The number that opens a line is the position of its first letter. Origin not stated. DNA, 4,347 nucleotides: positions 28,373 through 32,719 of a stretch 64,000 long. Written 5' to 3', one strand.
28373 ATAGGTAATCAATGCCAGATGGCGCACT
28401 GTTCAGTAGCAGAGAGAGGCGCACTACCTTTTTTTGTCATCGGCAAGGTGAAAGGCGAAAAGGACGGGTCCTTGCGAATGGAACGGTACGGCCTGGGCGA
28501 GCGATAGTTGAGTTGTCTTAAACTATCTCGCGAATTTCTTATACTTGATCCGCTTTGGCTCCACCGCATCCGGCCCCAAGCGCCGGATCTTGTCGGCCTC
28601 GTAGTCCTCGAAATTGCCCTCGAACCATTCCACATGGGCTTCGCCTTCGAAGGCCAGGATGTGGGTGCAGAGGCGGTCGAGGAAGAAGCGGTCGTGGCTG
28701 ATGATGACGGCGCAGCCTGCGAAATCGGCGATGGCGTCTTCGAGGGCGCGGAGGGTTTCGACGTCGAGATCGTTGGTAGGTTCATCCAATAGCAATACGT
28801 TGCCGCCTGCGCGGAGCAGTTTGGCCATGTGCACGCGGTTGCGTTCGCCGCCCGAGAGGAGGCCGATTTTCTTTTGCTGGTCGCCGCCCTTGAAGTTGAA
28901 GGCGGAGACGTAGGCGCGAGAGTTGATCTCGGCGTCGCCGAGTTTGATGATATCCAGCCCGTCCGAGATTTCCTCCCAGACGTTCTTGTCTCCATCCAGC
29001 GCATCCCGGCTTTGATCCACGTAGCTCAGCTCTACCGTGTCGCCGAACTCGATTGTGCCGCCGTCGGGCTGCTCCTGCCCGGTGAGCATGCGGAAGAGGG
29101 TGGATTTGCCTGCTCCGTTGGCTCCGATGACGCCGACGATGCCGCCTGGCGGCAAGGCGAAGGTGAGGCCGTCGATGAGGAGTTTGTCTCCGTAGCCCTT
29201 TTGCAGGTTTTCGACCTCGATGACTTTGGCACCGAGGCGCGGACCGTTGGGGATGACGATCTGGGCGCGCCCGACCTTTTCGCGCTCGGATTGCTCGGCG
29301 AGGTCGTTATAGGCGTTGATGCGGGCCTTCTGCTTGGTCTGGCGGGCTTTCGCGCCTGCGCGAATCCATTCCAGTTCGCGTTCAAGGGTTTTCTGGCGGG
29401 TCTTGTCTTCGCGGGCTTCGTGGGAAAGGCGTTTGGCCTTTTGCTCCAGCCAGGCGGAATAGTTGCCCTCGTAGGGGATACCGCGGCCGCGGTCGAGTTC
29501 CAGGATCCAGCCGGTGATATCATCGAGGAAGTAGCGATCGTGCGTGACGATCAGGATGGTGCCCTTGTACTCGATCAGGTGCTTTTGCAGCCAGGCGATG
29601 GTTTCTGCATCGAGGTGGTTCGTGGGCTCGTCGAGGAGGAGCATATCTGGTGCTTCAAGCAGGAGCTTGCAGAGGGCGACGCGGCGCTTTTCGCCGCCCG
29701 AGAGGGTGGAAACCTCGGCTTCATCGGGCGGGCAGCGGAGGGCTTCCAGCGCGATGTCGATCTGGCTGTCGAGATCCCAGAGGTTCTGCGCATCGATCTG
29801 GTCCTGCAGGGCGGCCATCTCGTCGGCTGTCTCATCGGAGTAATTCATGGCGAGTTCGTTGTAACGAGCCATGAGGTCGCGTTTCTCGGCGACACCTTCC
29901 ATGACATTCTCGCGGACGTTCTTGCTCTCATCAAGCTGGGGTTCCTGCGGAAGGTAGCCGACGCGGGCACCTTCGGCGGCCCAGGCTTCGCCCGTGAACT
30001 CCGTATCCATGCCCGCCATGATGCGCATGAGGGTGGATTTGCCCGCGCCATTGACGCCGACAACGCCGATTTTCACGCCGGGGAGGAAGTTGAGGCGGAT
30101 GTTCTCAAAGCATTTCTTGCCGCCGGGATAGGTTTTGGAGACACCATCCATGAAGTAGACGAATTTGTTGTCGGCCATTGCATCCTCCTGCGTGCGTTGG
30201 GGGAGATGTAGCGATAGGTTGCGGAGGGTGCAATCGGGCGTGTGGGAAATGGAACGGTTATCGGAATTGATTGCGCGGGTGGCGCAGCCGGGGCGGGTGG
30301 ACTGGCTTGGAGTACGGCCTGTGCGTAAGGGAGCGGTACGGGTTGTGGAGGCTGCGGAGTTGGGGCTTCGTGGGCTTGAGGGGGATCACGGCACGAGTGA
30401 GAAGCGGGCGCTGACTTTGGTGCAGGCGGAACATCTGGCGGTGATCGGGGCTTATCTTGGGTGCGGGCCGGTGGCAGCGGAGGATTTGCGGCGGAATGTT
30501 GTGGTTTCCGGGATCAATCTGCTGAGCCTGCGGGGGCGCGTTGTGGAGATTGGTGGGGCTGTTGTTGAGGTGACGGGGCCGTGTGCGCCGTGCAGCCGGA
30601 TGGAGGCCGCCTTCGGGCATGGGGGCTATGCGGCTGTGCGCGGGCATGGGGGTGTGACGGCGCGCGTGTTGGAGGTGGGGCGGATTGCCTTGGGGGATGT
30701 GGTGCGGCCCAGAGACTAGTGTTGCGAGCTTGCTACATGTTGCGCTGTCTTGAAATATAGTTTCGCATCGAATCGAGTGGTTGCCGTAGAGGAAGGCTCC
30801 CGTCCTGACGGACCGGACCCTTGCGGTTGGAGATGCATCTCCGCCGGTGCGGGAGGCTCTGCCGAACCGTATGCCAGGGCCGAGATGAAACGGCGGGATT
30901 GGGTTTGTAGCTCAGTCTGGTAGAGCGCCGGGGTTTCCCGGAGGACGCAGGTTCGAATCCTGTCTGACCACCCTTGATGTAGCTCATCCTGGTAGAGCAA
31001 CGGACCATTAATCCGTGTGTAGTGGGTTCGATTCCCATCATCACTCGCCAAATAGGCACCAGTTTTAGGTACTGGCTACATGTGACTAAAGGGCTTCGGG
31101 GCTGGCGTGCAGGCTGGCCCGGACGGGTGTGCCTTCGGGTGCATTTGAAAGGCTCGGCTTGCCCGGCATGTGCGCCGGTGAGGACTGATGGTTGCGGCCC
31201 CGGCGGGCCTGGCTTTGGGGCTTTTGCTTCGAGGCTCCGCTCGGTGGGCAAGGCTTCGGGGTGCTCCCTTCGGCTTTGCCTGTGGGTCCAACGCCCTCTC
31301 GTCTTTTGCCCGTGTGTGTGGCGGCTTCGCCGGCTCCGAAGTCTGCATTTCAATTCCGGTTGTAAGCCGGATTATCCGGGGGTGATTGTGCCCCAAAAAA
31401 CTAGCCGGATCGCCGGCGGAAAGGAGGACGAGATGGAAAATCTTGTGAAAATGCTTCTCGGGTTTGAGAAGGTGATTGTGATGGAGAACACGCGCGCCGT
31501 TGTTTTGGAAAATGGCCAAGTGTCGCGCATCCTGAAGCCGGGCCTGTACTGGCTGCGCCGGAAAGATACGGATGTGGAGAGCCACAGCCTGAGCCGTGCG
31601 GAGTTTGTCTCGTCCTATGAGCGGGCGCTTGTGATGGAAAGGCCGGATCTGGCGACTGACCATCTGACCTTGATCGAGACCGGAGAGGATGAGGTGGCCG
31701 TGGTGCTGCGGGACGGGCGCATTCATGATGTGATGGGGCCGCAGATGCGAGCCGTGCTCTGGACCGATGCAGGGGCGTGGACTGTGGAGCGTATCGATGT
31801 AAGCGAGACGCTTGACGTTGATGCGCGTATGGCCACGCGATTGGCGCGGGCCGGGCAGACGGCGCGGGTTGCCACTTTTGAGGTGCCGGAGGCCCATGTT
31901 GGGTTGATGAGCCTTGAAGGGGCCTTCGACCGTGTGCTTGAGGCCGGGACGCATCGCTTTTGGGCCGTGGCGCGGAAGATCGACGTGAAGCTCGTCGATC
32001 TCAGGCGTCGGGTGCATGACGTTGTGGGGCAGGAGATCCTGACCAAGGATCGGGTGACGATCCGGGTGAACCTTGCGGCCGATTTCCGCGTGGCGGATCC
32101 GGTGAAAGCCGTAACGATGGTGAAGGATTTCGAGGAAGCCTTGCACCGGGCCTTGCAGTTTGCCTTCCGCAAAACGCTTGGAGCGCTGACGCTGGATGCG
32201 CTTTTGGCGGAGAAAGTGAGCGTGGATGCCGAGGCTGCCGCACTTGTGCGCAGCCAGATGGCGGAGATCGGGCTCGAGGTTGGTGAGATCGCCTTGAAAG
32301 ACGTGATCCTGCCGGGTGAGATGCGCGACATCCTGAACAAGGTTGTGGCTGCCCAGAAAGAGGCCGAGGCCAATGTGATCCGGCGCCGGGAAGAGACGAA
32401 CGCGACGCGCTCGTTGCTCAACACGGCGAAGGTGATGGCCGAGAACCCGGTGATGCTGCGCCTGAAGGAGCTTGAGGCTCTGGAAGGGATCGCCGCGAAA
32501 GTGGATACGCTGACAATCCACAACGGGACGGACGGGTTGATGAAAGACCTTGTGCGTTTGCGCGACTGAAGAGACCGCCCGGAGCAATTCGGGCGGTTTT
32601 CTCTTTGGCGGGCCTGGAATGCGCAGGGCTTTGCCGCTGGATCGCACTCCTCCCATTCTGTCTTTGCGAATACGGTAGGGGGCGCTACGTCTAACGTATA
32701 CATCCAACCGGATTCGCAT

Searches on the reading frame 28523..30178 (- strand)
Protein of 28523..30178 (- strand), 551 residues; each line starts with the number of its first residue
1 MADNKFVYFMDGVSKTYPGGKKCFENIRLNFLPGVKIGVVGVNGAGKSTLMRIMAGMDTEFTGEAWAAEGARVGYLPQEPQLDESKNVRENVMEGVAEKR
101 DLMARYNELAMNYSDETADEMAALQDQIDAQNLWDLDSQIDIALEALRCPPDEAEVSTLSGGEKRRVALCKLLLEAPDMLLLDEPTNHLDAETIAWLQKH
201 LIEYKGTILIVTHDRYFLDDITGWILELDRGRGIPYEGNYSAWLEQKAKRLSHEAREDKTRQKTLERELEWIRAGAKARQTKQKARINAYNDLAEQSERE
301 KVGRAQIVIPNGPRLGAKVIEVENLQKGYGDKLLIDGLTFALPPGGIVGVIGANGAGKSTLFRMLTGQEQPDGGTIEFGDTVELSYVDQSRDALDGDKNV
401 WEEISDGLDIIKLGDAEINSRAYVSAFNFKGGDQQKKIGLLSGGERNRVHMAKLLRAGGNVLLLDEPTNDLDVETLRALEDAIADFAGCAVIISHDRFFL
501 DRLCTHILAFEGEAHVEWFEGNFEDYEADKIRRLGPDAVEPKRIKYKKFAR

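Call 83: search_protein_families(library=pfam, proteins=[window:28523-30178:-], max_evalue=0.00001)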
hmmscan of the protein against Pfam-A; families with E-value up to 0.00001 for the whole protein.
window:28523-30178:- (551 aa): 6 families
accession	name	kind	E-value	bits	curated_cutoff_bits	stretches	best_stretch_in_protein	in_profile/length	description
PF00005.33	ABC_tran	-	2e-50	171.4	25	2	25-187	2-137/137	ABC transporter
PF13304.12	AAA_21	-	2.5e-16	61.1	27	0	157-219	236-304/304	AAA domain, putative AbiEii toxin, Type IV TA system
PF12848.13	ABC_tran_Xtn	-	2.1e-13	50.6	25.9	1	226-299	1-75/85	ABC transporter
PF01926.29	MMR_HSR1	-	3.8e-06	27.4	21.9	0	348-369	2-23/113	50S ribosome-binding GTPase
PF02463.25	SMC_N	-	4.3e-06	26.7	40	0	145-219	135-203/220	RecF/RecN/SMC N terminal domain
PF13555.12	AAA_29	-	6.2e-06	26.3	27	0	338-362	15-39/61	P-loop containing region of AAA domain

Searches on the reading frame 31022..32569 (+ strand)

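Call 83: search_protein_families(library=pfam, proteins=[window:31022-32569:+], max_evalue=0.00001)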
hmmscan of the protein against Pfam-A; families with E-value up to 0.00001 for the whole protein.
window:31022-32569:+ (515 aa): 2 families
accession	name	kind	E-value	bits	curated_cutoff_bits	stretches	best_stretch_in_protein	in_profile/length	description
PF01145.31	Band_7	-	4.6e-31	108.6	23.6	1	287-458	2-175/176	SPFH domain / Band 7 family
PF13421.11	Band_7_1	-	5.9e-07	29.8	24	0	368-443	131-208/211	SPFH domain-Band 7 family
